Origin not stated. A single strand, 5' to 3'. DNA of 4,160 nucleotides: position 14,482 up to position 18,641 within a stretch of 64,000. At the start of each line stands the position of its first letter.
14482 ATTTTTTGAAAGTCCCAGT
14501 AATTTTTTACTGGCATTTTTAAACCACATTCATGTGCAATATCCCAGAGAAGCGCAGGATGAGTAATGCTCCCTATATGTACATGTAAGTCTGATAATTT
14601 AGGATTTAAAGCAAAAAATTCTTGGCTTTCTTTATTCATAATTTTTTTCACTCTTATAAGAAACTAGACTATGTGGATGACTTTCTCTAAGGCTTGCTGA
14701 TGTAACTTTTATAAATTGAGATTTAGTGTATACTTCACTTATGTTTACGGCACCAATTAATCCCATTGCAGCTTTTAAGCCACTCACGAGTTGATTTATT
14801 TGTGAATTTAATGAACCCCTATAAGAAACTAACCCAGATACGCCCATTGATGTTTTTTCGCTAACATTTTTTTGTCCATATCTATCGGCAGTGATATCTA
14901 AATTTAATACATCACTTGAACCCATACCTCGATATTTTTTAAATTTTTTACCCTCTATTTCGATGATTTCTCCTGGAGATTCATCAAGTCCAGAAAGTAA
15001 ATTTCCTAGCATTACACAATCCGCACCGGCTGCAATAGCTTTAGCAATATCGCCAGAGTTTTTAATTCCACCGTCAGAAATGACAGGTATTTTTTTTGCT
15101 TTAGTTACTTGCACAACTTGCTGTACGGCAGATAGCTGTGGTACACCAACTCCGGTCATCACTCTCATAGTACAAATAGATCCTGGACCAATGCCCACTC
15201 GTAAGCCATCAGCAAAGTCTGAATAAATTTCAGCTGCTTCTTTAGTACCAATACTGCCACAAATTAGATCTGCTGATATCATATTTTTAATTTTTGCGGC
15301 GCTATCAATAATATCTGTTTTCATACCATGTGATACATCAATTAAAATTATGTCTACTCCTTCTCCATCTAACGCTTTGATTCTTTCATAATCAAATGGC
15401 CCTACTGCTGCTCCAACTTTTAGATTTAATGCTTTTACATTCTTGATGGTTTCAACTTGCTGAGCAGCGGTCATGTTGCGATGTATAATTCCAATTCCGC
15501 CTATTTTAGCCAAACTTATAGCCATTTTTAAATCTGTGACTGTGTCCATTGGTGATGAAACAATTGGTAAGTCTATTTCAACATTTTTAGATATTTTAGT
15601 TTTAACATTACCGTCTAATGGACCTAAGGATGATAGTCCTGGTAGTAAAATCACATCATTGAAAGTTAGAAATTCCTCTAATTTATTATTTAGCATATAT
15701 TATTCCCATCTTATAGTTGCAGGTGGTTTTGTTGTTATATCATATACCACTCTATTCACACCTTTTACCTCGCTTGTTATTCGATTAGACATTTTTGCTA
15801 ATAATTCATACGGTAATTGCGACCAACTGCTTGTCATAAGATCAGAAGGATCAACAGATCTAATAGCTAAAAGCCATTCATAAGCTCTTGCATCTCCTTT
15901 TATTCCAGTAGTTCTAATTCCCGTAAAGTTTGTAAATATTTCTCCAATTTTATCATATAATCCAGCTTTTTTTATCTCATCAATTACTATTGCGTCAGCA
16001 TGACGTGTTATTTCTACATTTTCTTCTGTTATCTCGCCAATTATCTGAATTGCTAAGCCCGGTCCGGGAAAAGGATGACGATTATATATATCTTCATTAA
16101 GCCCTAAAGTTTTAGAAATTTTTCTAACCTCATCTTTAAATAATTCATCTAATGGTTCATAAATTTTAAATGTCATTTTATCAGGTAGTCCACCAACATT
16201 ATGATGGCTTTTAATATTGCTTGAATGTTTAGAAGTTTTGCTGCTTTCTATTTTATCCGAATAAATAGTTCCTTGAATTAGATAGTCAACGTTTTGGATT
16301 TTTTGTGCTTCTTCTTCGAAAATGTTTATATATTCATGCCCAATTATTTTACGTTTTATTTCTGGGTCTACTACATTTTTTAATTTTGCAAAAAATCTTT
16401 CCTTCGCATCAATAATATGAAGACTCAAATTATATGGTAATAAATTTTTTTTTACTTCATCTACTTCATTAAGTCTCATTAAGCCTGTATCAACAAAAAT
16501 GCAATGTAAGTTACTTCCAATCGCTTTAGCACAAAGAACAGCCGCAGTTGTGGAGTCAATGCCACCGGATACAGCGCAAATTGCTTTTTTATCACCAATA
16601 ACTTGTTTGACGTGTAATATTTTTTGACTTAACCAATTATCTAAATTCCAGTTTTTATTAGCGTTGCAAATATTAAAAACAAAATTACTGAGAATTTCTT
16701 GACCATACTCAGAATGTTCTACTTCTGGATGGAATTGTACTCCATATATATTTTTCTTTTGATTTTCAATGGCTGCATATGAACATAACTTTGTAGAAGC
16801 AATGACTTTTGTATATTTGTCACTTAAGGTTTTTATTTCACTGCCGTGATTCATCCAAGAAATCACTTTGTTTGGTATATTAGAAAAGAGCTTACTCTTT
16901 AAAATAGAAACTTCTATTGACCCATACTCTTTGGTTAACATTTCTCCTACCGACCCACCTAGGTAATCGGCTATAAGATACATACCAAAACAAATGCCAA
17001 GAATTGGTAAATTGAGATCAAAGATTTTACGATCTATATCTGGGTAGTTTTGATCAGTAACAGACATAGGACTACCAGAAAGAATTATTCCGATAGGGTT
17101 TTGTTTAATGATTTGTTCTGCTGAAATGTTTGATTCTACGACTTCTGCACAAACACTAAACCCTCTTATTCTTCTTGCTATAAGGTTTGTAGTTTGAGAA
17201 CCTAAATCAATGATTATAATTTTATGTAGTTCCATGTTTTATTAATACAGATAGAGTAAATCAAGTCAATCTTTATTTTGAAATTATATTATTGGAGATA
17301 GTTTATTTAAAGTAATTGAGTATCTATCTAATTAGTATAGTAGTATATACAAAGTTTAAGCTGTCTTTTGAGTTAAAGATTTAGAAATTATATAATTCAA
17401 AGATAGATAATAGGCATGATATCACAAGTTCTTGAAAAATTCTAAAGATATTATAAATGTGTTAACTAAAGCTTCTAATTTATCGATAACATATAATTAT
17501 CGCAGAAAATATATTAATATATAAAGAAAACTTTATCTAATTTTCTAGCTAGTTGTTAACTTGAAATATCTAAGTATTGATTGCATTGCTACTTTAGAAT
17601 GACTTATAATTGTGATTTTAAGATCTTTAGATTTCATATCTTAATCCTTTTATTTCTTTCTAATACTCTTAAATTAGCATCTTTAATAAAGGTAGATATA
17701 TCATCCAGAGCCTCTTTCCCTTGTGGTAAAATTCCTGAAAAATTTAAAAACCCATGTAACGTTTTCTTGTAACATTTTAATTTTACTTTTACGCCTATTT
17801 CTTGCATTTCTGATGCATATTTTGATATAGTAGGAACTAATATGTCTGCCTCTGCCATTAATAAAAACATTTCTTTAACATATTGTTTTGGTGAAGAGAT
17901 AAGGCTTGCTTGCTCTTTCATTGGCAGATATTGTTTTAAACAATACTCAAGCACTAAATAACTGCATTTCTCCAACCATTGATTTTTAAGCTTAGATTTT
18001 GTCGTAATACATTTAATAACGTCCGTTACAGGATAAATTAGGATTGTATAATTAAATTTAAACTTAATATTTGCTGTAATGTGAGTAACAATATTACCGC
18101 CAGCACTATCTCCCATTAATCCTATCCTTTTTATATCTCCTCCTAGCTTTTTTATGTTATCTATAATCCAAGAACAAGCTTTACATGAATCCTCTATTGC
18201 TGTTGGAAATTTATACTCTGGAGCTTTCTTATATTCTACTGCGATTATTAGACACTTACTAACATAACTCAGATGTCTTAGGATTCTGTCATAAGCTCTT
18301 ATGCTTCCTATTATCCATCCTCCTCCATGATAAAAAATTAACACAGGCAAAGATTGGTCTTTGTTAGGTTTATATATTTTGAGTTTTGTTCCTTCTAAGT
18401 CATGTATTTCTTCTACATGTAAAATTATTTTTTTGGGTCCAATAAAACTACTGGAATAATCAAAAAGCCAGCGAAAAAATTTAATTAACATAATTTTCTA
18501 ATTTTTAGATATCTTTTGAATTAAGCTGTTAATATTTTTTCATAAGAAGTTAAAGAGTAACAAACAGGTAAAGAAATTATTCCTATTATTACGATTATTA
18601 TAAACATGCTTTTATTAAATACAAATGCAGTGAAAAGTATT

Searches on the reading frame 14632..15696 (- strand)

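Call 34: search_protein_families(library=pfam, proteins=[window:14632-15696:-], max_evalue=0.00001)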
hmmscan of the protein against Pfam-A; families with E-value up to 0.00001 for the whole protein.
window:14632-15696:- (354 aa): 3 families
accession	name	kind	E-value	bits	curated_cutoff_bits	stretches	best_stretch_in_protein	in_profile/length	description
PF00478.31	IMPDH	-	8.9e-117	390.4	25.6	1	10-342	2-345/345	IMP dehydrogenase / GMP reductase domain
PF01070.24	FMN_dh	-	2.4e-09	37.2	24.9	1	187-232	259-303/350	FMN-dependent dehydrogenase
PF03060.21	NMO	-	2e-08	34.5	28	0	189-241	180-232/331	Nitronate monooxygenase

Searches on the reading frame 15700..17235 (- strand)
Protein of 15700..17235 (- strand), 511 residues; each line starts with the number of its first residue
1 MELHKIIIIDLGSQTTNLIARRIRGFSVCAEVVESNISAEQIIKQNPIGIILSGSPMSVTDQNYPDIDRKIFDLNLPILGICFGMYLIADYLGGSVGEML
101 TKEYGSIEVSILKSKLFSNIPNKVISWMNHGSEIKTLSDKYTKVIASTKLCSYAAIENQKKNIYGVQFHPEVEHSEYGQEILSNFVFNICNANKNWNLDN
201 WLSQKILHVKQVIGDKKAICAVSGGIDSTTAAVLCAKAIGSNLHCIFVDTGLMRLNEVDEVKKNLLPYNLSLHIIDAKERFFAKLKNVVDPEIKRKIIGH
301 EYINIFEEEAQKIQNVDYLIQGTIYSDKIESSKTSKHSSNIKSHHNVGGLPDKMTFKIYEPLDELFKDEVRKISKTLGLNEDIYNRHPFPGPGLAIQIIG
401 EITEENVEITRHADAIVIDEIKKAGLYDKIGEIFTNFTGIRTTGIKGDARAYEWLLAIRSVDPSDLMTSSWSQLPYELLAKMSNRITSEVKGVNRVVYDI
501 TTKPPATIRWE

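Call 34: search_protein_families(library=pfam, proteins=[window:15700-17235:-], max_evalue=0.00001)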
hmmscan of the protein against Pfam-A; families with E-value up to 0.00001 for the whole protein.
window:15700-17235:- (511 aa): 4 families
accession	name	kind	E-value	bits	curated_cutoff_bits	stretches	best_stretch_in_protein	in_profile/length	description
PF00117.34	GATase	-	1e-41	143.2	22.8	1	8-188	2-189/190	Glutamine amidotransferase class-I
PF00958.27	GMP_synt_C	-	6e-35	119.6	27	1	419-510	1-92/92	GMP synthase C terminal domain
PF02540.23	NAD_synthase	-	1.7e-08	34.3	21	0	212-245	15-49/242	NAD synthase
PF07722.19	Peptidase_C26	-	1.4e-06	28.7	20.5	1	69-171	99-219/219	Peptidase C26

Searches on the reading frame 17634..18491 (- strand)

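Call 34: search_protein_families(library=pfam, proteins=[window:17634-18491:-], max_evalue=0.00001)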
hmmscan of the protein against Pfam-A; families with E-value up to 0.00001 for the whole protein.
window:17634-18491:- (285 aa): 6 families
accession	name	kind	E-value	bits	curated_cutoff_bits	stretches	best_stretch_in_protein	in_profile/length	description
PF07859.19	Abhydrolase_3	-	1.5e-45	156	25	1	51-249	1-209/210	alpha/beta hydrolase fold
PF20434.5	BD-FAE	-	2.5e-20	73.4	26.8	1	37-220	1-204/215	BD-FAE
PF00135.34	COesterase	-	1.6e-11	44.3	27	1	37-139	88-201/515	Carboxylesterase family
PF10340.15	Say1_Mug180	-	4.5e-09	36.1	21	1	40-195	117-276/374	Steryl acetyl hydrolase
PF00326.27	Peptidase_S9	-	3.1e-08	33.8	22.6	1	100-249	46-190/213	Prolyl oligopeptidase family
PF07224.18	Chlorophyllase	-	2e-06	27.2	26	1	33-167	27-165/301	Chlorophyllase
